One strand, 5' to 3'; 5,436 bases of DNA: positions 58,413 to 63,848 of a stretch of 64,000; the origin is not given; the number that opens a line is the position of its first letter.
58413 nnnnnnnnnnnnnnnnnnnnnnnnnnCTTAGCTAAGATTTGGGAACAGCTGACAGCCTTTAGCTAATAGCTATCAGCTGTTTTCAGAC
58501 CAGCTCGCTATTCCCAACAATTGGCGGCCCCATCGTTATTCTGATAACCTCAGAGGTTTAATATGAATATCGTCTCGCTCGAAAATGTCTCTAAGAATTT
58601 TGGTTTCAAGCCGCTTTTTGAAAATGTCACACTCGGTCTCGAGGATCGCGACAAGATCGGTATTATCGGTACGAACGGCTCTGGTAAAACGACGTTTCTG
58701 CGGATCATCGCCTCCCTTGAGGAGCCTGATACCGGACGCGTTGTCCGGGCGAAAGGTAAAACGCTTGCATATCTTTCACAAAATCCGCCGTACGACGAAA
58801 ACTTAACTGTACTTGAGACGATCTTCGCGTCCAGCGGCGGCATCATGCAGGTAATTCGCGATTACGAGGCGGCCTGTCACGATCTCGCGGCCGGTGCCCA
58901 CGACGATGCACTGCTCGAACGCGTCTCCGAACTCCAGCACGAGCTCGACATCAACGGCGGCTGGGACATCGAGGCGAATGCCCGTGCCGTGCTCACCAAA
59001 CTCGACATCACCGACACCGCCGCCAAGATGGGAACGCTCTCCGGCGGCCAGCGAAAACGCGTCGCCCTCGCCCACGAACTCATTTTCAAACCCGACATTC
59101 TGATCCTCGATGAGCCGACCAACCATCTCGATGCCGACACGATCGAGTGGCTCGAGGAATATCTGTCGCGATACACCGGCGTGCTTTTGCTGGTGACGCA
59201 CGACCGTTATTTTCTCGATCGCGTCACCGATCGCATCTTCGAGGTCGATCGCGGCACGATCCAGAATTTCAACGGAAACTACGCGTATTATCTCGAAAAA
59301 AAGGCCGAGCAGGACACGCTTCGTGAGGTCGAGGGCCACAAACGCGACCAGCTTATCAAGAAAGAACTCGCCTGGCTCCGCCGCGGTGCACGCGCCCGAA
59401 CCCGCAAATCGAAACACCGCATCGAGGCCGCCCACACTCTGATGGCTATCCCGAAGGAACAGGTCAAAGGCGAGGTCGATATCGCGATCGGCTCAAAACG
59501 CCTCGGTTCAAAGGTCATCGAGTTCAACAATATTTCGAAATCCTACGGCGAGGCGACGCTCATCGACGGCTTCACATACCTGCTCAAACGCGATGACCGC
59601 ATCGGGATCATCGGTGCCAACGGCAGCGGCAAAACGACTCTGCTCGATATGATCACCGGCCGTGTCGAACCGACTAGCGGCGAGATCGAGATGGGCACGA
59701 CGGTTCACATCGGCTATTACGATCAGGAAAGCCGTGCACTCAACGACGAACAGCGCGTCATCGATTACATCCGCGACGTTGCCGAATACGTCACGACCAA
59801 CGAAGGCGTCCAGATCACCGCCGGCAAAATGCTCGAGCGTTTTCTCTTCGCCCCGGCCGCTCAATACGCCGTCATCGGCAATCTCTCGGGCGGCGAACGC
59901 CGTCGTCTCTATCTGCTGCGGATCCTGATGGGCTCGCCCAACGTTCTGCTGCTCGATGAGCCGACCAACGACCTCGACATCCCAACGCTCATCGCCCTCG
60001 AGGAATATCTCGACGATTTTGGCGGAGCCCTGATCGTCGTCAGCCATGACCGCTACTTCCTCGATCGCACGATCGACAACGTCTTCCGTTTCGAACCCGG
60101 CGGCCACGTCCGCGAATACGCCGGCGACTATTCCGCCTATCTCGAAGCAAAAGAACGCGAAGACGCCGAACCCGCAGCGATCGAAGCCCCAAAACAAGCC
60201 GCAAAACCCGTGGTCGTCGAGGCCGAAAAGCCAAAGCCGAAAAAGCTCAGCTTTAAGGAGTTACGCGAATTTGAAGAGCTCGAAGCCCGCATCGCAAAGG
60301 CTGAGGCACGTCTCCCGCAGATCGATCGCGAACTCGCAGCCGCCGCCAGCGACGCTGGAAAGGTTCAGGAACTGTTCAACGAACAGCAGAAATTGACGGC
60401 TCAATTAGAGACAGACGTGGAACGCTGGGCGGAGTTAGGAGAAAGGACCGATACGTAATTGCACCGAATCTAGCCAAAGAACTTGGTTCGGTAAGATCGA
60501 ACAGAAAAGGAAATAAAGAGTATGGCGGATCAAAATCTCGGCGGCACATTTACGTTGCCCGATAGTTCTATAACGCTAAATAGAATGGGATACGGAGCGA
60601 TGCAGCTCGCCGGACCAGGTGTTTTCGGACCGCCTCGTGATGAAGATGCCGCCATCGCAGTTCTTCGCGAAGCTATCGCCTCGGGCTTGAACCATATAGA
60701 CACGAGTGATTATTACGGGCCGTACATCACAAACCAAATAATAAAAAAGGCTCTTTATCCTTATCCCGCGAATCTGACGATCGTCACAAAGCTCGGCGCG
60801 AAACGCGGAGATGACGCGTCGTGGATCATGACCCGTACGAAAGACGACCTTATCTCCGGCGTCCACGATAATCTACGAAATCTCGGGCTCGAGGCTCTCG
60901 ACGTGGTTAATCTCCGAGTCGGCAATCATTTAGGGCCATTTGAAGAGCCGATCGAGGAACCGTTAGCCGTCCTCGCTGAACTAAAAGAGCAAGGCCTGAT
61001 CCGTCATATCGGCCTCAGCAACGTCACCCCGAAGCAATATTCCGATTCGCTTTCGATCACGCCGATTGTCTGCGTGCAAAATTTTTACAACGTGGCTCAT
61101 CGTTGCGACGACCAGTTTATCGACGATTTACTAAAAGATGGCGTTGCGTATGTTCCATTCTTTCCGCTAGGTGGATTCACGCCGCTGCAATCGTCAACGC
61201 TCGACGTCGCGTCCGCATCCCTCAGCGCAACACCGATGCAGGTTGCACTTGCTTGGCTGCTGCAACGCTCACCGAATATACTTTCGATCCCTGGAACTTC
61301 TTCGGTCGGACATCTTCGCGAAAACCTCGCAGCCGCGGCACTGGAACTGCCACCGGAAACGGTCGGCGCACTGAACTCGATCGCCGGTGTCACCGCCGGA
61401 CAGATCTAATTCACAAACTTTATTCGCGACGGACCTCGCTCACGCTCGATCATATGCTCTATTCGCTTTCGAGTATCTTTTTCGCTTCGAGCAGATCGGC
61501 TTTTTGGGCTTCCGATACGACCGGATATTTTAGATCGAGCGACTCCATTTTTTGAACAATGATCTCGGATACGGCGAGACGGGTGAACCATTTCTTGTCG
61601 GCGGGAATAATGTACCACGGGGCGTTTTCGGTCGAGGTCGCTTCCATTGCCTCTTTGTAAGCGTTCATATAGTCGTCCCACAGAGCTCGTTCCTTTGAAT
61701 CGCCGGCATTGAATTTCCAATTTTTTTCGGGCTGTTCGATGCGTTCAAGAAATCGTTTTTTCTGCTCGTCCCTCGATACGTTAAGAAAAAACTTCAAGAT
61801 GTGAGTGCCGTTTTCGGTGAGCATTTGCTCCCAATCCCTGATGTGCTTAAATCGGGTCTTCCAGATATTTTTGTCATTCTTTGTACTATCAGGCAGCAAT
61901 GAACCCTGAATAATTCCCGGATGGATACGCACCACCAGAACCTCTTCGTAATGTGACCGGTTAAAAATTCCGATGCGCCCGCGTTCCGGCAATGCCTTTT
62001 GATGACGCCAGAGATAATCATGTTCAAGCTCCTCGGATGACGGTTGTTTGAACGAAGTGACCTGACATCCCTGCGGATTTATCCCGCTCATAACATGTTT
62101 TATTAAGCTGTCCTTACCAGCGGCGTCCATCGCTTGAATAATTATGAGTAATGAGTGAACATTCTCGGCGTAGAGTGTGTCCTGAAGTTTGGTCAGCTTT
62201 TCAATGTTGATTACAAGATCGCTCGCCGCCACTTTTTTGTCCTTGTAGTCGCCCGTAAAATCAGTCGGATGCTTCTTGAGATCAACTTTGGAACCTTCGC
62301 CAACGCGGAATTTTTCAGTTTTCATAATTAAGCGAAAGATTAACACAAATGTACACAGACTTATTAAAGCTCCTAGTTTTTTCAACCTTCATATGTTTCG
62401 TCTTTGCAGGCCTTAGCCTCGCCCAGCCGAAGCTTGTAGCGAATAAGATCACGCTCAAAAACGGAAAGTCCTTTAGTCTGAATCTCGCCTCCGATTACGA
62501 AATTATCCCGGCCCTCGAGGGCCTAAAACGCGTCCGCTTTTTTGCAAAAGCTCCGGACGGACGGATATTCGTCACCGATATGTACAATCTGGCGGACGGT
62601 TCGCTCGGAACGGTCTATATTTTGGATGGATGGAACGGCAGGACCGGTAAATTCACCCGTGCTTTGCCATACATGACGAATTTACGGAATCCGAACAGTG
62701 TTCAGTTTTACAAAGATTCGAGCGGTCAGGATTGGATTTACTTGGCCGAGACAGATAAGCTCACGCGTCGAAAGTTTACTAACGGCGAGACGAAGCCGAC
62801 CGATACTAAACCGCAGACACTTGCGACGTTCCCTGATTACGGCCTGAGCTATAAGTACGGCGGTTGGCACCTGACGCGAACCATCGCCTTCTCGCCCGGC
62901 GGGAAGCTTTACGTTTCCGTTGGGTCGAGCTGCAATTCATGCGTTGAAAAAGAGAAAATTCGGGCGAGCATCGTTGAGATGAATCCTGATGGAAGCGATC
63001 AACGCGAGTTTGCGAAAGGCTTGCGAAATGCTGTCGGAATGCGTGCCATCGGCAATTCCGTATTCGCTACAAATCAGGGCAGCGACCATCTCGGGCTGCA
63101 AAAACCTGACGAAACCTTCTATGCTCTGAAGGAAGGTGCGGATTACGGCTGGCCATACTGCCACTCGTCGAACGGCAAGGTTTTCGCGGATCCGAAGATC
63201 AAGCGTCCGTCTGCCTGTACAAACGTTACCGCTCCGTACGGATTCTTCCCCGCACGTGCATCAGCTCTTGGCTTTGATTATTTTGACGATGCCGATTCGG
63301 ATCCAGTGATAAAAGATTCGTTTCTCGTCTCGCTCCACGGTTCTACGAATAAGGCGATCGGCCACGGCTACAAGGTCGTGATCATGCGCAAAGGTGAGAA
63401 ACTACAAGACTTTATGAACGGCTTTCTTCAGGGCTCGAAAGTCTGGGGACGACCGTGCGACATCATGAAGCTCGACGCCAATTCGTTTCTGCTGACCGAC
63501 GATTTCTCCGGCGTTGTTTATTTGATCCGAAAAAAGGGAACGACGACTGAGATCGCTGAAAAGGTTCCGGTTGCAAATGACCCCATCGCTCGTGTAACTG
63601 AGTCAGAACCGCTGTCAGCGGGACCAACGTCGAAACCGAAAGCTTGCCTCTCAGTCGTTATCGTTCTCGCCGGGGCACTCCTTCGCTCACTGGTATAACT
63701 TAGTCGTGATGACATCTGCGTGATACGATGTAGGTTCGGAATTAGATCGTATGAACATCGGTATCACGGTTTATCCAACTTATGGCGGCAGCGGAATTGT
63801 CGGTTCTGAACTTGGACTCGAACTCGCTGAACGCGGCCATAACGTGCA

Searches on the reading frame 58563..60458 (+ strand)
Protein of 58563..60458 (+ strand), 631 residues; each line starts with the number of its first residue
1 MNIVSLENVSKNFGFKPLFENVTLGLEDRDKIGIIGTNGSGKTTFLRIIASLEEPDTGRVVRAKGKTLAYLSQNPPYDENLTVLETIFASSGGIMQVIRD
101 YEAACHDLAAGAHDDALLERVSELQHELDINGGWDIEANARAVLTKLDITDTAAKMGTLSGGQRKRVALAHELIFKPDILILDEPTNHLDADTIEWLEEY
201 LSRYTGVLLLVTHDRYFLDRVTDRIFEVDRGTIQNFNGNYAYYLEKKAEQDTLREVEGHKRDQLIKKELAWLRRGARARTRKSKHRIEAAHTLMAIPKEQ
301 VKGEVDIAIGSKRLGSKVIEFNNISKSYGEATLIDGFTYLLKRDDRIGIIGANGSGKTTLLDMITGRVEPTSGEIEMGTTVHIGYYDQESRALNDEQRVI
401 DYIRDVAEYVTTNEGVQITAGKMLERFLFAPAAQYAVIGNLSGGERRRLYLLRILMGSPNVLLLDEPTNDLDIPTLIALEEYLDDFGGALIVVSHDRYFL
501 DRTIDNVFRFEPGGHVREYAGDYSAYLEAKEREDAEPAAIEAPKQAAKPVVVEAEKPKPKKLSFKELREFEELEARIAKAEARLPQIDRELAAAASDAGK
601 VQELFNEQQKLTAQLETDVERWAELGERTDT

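Call 50: search_protein_families(library=pfam, proteins=[window:58563-60458:+], max_evalue=0.00001)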
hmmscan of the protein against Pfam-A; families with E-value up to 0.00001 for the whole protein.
window:58563-60458:+ (631 aa): 6 families
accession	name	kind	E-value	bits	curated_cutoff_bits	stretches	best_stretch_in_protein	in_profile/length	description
PF00005.33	ABC_tran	-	1.5e-50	171.8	25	2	20-187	2-137/137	ABC transporter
PF16326.10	ABC_tran_CTD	-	1e-15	58.1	32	1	561-626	1-68/69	ABC transporter C-terminal domain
PF13304.12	AAA_21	-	2e-15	58.1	27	0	348-371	3-32/304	AAA domain, putative AbiEii toxin, Type IV TA system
PF12848.13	ABC_tran_Xtn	-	2.3e-12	47.3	25.9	1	226-300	1-77/85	ABC transporter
PF02463.25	SMC_N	-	4e-11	43.2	40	0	14-227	9-210/220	RecF/RecN/SMC N terminal domain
PF13555.12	AAA_29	-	8.4e-08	32.3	27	0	339-364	17-42/61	P-loop containing region of AAA domain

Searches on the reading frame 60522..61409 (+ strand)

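Call 51: search_protein_families(library=pfam, proteins=[window:60522-61409:+], max_evalue=0.00001)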
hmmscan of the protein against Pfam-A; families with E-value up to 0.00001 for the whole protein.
window:60522-61409:+ (295 aa): 1 family
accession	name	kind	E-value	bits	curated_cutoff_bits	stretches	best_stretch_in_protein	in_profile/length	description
PF00248.27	Aldo_ket_red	-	1.4e-41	142.9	24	1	21-287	1-289/291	Aldo/keto reductase family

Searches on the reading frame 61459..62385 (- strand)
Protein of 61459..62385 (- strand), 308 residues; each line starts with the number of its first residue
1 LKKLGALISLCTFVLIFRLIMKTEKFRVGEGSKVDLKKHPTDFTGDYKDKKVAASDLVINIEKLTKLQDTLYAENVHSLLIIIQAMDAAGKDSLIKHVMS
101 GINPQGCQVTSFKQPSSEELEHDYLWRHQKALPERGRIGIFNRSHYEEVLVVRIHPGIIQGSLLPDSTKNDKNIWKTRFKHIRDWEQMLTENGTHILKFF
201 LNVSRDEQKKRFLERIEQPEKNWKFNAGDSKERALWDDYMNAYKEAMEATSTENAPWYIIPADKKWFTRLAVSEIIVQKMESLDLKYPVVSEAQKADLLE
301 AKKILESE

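Call 51: search_protein_families(library=pfam, proteins=[window:61459-62385:-], max_evalue=0.00001)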
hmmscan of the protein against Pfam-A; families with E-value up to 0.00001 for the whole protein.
window:61459-62385:- (308 aa): 1 family
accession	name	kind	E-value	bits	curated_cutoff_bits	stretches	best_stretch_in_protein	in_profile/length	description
PF03976.20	PPK2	-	6.4e-68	229.2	22.3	1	50-283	4-224/229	Polyphosphate kinase 2 (PPK2)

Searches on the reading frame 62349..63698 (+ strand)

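Call 50: search_protein_families(library=pfam, proteins=[window:62349-63698:+], max_evalue=0.00001)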
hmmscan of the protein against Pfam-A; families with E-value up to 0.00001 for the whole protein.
window:62349-63698:+ (449 aa): 1 family
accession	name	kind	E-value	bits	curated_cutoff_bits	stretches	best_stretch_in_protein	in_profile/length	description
PF07995.17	GSDH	-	1.7e-06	28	25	0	171-314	111-263/332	Glucose / Sorbosone dehydrogenase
